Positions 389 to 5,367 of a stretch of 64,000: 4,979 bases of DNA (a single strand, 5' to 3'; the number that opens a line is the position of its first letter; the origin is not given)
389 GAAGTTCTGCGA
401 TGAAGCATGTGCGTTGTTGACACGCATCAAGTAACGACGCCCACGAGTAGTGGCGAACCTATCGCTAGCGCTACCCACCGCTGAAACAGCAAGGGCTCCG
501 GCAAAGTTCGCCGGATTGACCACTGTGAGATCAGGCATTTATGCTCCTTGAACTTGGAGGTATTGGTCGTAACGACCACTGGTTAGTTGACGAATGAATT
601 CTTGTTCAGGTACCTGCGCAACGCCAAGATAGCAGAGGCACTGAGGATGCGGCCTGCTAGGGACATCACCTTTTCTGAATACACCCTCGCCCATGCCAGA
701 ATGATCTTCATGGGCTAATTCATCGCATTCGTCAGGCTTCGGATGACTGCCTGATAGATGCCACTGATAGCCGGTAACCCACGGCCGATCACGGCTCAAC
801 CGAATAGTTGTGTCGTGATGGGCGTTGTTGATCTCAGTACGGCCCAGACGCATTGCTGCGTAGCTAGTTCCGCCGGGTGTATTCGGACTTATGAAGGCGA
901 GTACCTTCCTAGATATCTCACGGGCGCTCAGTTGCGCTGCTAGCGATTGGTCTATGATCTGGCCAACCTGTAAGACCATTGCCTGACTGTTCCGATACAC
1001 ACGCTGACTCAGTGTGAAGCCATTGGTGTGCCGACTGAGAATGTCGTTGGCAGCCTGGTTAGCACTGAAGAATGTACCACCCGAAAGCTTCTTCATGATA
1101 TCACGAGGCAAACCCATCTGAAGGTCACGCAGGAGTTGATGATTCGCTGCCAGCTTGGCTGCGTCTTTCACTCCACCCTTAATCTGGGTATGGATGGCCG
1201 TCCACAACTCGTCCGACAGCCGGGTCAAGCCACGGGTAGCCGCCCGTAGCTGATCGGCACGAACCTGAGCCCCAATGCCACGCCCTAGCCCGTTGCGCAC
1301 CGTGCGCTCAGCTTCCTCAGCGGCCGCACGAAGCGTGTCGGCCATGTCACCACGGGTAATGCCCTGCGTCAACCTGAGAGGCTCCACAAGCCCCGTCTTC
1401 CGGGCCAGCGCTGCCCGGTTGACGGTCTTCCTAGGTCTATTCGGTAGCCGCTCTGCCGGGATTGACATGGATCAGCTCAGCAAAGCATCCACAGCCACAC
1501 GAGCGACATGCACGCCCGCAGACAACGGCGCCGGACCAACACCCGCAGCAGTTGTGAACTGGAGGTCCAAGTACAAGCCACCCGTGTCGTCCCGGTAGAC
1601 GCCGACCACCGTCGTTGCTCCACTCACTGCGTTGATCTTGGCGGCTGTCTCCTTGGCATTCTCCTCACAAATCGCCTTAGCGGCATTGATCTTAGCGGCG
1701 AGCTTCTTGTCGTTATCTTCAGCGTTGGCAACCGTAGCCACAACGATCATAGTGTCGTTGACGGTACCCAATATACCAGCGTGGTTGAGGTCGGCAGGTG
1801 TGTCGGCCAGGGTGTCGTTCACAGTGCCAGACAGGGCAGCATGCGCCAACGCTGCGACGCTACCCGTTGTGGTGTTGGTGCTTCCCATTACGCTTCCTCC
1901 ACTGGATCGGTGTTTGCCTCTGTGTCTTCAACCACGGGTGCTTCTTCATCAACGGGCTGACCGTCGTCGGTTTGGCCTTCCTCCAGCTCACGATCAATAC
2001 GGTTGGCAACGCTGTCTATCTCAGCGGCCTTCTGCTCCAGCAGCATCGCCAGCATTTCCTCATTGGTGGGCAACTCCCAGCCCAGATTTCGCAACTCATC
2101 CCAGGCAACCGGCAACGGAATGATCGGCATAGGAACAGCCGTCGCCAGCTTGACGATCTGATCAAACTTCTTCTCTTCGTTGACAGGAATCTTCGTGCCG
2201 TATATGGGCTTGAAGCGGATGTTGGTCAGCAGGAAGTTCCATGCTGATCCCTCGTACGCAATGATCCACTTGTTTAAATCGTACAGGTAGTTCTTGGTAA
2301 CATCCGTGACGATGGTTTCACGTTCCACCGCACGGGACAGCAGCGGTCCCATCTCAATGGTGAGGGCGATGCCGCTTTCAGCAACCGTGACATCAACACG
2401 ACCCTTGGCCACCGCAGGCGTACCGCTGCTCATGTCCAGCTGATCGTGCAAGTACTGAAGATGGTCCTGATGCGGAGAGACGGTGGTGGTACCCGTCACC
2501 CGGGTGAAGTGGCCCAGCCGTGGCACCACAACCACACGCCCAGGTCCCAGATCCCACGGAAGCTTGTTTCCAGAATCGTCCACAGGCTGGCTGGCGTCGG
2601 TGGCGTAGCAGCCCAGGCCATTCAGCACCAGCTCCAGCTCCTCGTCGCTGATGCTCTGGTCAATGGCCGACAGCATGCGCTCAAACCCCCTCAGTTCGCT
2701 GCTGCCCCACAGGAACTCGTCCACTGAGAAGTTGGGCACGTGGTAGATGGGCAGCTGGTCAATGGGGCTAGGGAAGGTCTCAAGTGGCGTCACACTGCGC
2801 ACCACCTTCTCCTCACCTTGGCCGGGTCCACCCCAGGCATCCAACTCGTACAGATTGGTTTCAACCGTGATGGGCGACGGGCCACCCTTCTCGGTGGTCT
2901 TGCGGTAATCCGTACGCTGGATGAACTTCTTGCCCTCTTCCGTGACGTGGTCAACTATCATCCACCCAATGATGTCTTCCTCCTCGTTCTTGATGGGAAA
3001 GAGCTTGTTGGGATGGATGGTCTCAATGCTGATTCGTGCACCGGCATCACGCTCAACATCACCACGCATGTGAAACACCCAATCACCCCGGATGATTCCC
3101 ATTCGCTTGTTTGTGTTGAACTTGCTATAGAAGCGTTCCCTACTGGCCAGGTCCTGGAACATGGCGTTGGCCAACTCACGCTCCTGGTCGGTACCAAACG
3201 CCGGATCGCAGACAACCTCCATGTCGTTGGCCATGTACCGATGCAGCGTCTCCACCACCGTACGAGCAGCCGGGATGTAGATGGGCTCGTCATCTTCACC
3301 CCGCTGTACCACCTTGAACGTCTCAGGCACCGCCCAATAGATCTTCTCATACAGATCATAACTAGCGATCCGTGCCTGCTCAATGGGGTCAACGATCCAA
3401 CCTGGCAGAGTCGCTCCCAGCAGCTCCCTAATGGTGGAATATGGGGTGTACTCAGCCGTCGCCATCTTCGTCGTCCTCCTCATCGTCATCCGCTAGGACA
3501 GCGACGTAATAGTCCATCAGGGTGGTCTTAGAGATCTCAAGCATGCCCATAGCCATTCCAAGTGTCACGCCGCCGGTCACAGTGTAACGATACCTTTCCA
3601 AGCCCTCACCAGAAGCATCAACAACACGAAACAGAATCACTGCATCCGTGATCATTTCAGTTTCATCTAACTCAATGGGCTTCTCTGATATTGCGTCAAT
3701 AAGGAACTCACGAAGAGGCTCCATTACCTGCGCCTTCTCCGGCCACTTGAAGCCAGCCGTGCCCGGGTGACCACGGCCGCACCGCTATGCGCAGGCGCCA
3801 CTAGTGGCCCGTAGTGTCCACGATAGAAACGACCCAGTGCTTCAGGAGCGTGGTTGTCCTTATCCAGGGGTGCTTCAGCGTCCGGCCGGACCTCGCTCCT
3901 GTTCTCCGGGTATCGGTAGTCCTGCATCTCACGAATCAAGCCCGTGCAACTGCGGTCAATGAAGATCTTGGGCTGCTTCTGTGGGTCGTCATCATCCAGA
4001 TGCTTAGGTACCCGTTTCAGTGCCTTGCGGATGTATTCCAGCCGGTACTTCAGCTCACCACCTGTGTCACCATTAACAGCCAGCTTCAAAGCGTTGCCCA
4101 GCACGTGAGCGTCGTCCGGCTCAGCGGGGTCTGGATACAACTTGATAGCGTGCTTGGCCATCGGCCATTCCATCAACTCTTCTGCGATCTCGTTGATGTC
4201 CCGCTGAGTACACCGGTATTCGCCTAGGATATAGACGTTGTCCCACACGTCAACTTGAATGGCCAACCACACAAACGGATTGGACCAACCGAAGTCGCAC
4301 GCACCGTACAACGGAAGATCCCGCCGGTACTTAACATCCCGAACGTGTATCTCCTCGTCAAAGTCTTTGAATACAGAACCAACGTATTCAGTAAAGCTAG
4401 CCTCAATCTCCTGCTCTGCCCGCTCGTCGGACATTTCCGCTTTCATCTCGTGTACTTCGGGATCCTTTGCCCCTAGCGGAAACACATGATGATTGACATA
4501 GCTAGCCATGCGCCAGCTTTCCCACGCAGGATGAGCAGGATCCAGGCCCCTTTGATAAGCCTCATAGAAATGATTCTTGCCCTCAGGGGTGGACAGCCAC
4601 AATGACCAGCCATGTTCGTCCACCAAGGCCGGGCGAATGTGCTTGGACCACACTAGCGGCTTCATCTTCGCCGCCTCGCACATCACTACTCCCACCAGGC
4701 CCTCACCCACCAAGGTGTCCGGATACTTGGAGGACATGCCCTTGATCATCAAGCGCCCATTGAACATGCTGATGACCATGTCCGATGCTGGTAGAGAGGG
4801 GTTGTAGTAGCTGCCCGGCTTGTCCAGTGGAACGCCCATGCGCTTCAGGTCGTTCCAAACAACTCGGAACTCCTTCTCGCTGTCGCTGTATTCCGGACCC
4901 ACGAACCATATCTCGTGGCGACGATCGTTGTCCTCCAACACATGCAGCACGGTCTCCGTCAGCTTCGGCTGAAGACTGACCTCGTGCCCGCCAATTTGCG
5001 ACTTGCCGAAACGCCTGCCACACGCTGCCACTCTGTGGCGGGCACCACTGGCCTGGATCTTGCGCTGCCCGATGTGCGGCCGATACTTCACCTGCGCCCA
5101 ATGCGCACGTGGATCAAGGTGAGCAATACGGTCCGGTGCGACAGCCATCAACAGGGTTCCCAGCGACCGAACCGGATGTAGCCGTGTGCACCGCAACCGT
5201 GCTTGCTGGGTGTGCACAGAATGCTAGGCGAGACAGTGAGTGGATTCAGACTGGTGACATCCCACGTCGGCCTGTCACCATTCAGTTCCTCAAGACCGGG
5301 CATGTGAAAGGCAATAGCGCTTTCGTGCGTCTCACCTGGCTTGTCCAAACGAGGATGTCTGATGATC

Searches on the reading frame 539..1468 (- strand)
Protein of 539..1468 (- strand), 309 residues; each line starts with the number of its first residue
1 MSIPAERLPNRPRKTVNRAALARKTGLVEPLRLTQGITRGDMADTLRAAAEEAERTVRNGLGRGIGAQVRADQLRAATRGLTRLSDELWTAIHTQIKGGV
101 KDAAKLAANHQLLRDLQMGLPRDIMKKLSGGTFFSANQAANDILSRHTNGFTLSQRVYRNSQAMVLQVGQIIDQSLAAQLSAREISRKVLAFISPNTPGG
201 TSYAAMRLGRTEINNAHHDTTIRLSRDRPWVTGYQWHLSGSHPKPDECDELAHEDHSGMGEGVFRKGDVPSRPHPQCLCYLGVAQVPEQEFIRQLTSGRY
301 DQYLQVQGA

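Call 25: search_protein_families(library=phrogs, proteins=[window:539-1468:-], max_evalue=0.00001)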
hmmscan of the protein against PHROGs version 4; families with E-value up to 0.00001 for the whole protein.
window:539-1468:- (309 aa): 8 families
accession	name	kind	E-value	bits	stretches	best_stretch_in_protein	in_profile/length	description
phrog_1657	-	head and packaging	3.3e-37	129.5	1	72-296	63-310/337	head morphogenesis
phrog_25879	-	head and packaging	1e-30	107.9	1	151-305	21-169/173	head morphogenesis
phrog_17987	-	head and packaging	9.5e-27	94.5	1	68-305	62-299/856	head maturation protease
phrog_115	-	head and packaging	1.3e-21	78.4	1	91-281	140-314/665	minor head protein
phrog_4728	-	head and packaging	5.8e-14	52.8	1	134-299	155-314/591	head morphogenesis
phrog_7625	-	head and packaging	7e-08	32.8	1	148-281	114-245/504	head morphogenesis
phrog_35295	-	unknown function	9.1e-08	32.2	0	81-192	73-182/794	-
phrog_595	-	head and packaging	7.6e-07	29.8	1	46-253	71-269/513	head maturation protease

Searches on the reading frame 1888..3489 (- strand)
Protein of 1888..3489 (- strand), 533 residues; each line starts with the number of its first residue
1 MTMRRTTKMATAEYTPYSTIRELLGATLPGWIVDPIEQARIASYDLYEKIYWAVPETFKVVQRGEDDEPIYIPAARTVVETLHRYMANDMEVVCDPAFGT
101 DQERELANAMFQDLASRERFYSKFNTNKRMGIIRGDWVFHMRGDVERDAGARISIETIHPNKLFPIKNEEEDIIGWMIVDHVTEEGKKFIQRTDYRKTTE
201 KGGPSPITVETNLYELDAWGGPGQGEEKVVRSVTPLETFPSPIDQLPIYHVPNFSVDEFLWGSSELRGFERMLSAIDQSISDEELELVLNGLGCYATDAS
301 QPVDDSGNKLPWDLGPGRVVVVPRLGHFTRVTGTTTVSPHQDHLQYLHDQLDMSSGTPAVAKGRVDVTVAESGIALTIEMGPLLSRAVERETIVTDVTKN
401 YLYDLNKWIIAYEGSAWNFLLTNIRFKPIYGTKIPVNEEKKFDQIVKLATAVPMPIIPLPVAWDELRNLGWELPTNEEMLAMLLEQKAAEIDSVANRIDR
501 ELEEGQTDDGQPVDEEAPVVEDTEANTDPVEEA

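Call 25: search_protein_families(library=phrogs, proteins=[window:1888-3489:-], max_evalue=0.00001)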
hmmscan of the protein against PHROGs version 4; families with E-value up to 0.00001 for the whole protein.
window:1888-3489:- (533 aa): 2 families
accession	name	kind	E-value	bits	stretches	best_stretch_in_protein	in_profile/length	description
phrog_64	-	head and packaging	1e-26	94.5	1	20-516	66-530/547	portal protein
phrog_533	-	head and packaging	2.5e-07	30.6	1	64-218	60-201/495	portal protein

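Call 77: search_dna_similar(query=window:1888-3489:-, collection=phages, mode=protein, max_evalue=1e-10, max_rows=12)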
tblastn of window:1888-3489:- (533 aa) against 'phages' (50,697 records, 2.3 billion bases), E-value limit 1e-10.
Records with a match: 161; places in all: 161; records where one place covers at least 80% of the query: 126.
Best place of each record, by identity: <60% 161.
By first word of the organism name: Mycobacterium 72; Gordonia 46; Microbacterium 38; Arthrobacter 2; Micrococcus 1; Nocardia 1; Curtobacterium 1.
By host as written in the record: Mycobacterium smegmatis mc2 155 44; Gordonia rubripertincta NRRL B-16540 26; Microbacterium foliorum NRRL B-24224 26; Microbacterium foliorum NRRL B-24224 SEA 12; Mycobacterium smegmatis mc#155 11; Gordonia terrae 3612 10; Gordonia rubripertincta NRRL B-16540 SEA 9; Mycobacterium smegmatis mc2155 5; and 11 more.
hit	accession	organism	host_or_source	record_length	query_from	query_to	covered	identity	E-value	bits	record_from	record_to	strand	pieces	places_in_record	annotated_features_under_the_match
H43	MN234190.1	Gordonia phage Gibbin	Gordonia rubripertincta NRRL B-16540 SEA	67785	32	519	92%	35.7%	2e-78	274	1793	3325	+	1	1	3: portal protein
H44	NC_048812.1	Gordonia phage Gibbin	Gordonia rubripertincta NRRL B-16540 SEA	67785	32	519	92%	35.7%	2e-78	274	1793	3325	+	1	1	3: portal protein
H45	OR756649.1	Micrococcus phage Kurnik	Micrococcus sp. 1247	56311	14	480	88%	37.2%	3e-72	256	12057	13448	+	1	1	portal protein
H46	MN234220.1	Gordonia phage Lambo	Gordonia rubripertincta NRRL B-16540 SEA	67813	32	519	92%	35.5%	7e-77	270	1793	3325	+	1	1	3: portal protein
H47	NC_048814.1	Gordonia phage Lambo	Gordonia rubripertincta NRRL B-16540 SEA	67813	32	519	92%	35.5%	7e-77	270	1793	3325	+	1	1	3: portal protein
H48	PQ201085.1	Gordonia phage Lila22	Gordonia rubripertincta NRRL B-16540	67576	32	519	92%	35.1%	2e-77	271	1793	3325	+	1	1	3: portal protein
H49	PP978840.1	Mycobacterium phage Megatron06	Mycobacterium smegmatis mc#155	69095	30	524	93%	34.4%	7e-71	252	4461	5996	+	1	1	6: portal protein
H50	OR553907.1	Gordonia phage NorManre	Gordonia rubripertincta NRRL B-16540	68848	32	519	92%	34.9%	3e-78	273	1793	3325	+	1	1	3: portal protein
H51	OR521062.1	Gordonia phage GOATification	Gordonia rubripertincta NRRL B-16540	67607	32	519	92%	34.9%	4e-78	273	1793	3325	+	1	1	3: portal protein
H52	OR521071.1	Gordonia phage Fulcrum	Gordonia rubripertincta NRRL B-16540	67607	32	519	92%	34.9%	4e-78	273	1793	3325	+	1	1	3: portal protein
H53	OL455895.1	Gordonia phage Jalebi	Gordonia rubripertincta NRRL B-16540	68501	32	519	92%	34.9%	4e-78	273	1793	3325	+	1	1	3: portal protein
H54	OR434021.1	Gordonia phage Sampudon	Gordonia rubripertincta NRRL B-16540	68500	32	519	92%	34.9%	4e-78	273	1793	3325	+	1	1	3: portal protein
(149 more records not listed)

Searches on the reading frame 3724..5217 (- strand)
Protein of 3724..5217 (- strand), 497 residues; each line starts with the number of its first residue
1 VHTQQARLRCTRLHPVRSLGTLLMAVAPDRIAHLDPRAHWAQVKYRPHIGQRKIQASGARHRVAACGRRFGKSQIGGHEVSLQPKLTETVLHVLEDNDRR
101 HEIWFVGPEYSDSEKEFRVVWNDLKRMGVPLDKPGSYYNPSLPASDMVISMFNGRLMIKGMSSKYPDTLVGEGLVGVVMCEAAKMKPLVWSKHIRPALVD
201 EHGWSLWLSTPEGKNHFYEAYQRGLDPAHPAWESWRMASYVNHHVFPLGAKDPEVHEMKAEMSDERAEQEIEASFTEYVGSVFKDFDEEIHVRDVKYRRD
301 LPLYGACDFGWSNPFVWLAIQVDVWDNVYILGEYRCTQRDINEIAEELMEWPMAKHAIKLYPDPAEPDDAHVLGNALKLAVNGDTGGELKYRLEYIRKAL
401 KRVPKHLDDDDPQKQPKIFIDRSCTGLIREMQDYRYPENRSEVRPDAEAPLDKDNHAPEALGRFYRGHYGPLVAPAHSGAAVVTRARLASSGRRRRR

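Call 25: search_protein_families(library=phrogs, proteins=[window:3724-5217:-], max_evalue=0.00001)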
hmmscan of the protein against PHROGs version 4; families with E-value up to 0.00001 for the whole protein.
window:3724-5217:- (497 aa): 3 families
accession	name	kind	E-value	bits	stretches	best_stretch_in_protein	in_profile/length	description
phrog_2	-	head and packaging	1e-36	128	1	43-459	262-583/807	terminase large subunit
phrog_10250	-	head and packaging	2e-13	51.6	1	261-462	4-209/228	terminase large subunit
phrog_5653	-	head and packaging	1.2e-12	49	1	279-460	7-172/199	terminase large subunit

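Call 76: search_dna_similar(query=window:3724-5217:-, collection=phages, mode=protein, max_evalue=1e-10, max_rows=12)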
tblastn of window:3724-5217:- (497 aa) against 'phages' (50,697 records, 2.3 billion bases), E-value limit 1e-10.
Records with a match: 712; places in all: 712; records where one place covers at least 80% of the query: 656.
Best place of each record, by identity: <60% 712.
By first word of the organism name: Salmonella 269; Escherichia 133; Mycobacterium 72; Gordonia 46; Microbacterium 38; Vibrio 22; Phage 13; Pseudomonas 11; Klebsiella 11; Bacteriophage 11; and 28 more.
By host as written in the record: - 69; Mycobacterium smegmatis mc2 155 44; Escherichia coli 41; Salmonella enterica subsp. enterica serovar Enteritidis PT1 39; Microbacterium foliorum NRRL B-24224 26; Gordonia rubripertincta NRRL B-16540 26; Salmonella sp. 24; Salmonella enterica 23; and 168 more.
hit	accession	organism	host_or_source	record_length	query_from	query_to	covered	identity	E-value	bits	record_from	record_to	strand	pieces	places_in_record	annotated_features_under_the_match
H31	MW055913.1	Arthrobacter phage Wollypog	Arthrobacter globiformis B-2979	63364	43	470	86%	49.0%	1e-124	407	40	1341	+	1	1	1: terminase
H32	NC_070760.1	Arthrobacter phage Wollypog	Arthrobacter globiformis B-2979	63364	43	470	86%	49.0%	1e-124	407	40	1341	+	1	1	1: terminase large subunit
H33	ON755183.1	Microbacterium phage Sparcetus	Microbacterium foliorum NRRL B-24224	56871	2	469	94%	44.3%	9e-122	398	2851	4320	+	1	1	11: terminase | 10: hypothetical protein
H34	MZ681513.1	Microbacterium phage TinyMiny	Microbacterium foliorum NRRL B-24224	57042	16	469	91%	44.2%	5e-120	393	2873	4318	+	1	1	11: terminase | 10: hypothetical protein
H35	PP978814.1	Microbacterium phage Ajin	Microbacterium foliorum NRRL B-24224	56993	9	469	93%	43.3%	1e-120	394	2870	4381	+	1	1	11: terminase | 10: hypothetical protein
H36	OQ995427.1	Microbacterium phage RikSengupta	Microbacterium foliorum NRRL B-24224 SEA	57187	9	469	93%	43.3%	4e-120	393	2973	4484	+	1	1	11: terminase | 10: hypothetical protein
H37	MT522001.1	Microbacterium phage Karate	Microbacterium foliorum NRRL B-24224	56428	1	469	94%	42.4%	1e-111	369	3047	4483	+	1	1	10: terminase | 9: hypothetical protein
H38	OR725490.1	Gordonia phage LuckyLeo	Gordonia rubripertincta NRRL B-16540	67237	14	470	92%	43.3%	2e-120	394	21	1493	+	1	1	1: terminase large subunit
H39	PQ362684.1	Gordonia phage Apeppi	Gordonia rubripertincta NRRL B-16540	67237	14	470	92%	43.3%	2e-120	394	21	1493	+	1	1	1: terminase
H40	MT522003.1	Microbacterium phage Rie18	Microbacterium foliorum NRRL B-24224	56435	21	469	90%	44.0%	1e-112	372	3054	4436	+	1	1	11: terminase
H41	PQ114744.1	Microbacterium phage Poultress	Microbacterium foliorum NRRL B-24224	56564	32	469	88%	44.6%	2e-112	371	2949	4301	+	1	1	10: terminase large subunit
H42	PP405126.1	Microbacterium phage MortySmith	Microbacterium foliorum NRRL B-24224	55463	23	469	90%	43.5%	9e-111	366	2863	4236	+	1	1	10: terminase large subunit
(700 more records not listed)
